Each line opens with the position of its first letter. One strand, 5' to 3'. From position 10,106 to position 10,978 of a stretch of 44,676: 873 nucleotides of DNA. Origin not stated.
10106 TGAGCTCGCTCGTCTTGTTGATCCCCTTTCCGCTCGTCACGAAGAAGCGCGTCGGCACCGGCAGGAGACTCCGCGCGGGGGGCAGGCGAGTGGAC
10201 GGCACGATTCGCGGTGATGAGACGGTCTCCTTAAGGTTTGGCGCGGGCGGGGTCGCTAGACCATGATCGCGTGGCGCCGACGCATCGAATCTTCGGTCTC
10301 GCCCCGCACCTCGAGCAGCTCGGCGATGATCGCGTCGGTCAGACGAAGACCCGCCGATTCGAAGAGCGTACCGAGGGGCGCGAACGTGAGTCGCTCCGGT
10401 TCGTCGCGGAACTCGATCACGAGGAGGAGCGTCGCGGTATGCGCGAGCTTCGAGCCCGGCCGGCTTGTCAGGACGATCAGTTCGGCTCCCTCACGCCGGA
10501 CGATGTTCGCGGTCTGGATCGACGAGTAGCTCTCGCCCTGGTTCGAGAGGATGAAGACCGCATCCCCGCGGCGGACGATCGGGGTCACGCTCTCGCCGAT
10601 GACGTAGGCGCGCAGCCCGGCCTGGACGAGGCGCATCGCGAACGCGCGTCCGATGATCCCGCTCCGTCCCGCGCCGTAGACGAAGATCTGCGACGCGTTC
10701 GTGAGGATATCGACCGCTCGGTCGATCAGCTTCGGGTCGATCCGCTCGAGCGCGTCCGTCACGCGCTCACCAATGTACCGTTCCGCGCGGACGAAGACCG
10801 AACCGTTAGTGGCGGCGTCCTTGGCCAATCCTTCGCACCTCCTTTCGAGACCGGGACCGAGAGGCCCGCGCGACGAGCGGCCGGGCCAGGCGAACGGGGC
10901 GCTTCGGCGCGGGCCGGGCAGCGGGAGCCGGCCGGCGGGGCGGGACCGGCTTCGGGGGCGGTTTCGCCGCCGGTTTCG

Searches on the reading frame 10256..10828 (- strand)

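Call 48: search_protein_families(library=pfam, proteins=[window:10256-10828:-], max_evalue=0.001)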
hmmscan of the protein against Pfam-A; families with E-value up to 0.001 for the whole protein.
window:10256-10828:- (190 aa): 2 families
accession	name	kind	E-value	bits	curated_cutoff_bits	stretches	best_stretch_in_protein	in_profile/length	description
PF01380.27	SIS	-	1.2e-15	58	25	1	41-138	1-104/131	SIS domain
PF13580.11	SIS_2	-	1.1e-06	29.2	27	0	85-122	101-138/138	SIS domain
